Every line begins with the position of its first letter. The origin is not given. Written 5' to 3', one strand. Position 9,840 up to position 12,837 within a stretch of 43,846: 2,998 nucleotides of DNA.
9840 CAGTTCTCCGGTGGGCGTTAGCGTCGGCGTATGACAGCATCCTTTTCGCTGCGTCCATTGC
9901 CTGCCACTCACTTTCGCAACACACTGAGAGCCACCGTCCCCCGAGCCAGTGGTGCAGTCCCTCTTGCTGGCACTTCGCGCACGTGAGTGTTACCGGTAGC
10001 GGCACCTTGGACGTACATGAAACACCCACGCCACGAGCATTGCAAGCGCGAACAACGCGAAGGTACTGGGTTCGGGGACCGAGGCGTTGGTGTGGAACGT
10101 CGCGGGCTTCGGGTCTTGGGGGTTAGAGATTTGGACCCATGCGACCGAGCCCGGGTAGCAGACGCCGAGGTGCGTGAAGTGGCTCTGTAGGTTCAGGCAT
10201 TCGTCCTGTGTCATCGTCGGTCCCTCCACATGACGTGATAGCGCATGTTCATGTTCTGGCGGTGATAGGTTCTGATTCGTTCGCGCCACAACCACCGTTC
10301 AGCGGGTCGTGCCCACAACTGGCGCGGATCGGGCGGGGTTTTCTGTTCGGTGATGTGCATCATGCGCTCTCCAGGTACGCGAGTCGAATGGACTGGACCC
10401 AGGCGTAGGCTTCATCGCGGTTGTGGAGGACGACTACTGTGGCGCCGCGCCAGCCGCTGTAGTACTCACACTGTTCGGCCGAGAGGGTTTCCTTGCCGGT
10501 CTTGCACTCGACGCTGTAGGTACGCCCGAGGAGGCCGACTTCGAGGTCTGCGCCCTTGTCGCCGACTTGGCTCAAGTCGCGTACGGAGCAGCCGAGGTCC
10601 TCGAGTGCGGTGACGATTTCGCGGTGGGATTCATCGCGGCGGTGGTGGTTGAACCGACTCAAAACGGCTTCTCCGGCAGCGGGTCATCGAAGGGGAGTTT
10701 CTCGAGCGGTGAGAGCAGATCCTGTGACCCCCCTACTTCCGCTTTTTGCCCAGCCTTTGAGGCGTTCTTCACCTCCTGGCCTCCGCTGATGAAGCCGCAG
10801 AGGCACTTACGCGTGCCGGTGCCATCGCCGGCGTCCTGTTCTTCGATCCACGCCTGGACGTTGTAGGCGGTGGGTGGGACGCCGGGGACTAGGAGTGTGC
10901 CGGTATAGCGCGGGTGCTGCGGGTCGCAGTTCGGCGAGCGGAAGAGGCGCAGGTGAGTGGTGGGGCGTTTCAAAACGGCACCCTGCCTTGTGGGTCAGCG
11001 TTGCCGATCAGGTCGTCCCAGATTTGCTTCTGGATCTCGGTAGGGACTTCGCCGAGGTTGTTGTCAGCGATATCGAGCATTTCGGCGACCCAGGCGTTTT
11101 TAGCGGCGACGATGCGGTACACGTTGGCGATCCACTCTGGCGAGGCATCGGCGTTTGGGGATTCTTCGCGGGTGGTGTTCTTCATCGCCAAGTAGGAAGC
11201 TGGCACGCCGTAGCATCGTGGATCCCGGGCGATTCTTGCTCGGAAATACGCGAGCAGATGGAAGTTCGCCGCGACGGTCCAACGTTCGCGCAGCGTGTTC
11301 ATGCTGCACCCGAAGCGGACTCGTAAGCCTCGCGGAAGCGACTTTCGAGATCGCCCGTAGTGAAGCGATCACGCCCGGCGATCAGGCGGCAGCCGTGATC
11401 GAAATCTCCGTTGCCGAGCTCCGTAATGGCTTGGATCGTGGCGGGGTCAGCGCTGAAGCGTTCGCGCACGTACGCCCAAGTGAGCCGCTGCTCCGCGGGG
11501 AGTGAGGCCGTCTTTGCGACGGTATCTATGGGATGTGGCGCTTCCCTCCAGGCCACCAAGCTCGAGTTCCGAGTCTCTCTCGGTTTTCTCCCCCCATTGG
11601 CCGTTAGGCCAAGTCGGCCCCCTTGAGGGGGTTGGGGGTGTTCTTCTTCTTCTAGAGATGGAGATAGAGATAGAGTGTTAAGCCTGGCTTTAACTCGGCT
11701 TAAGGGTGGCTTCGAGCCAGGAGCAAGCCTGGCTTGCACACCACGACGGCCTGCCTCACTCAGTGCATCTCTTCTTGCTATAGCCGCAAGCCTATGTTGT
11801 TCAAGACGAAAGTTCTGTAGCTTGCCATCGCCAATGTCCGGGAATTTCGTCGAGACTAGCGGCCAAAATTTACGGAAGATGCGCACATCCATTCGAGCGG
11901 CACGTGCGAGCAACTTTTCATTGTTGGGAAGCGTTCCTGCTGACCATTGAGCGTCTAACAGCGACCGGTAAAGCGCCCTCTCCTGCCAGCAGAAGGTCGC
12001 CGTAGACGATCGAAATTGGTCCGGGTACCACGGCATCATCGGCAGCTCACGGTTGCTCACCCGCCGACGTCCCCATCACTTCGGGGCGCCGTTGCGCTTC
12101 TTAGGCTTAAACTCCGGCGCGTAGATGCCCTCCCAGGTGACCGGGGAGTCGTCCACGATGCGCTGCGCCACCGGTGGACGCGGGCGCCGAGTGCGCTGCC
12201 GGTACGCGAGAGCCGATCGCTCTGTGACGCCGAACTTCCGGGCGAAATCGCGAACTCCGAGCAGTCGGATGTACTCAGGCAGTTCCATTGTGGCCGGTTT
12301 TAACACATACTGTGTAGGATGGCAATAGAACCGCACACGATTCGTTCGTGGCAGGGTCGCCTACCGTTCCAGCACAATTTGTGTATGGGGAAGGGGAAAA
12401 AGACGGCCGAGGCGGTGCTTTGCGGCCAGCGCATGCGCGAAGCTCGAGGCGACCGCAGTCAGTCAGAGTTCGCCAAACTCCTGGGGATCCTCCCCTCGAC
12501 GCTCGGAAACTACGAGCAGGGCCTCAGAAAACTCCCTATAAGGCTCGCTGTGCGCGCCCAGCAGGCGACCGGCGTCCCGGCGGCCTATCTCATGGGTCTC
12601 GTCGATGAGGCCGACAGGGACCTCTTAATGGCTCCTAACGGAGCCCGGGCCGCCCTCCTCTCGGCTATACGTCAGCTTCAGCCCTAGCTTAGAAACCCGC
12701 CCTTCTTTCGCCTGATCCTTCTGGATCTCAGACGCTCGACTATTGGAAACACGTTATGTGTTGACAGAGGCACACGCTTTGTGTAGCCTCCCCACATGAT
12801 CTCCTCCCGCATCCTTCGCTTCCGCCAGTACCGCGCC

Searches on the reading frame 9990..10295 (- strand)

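Call 63: search_protein_families(library=pfam, proteins=[window:9990-10295:-], max_evalue=0.001)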
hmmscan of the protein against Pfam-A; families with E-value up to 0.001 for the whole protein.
window:9990-10295:- (101 aa): 1 family
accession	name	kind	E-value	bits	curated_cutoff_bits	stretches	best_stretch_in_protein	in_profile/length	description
PF07589.16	PEP-CTERM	-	9.4e-06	25.9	20.7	1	72-92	1-21/24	PEP-CTERM motif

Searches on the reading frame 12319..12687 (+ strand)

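Call 63: search_protein_families(library=pfam, proteins=[window:12319-12687:+], max_evalue=0.001)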
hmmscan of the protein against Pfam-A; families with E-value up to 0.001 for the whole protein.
window:12319-12687:+ (122 aa): 2 families
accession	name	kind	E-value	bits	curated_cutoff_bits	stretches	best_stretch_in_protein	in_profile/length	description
PF01381.28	HTH_3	-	2.3e-07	31.2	23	1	39-91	4-55/55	Helix-turn-helix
PF13560.12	HTH_31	-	3e-06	27.9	27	1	38-88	8-58/64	Helix-turn-helix domain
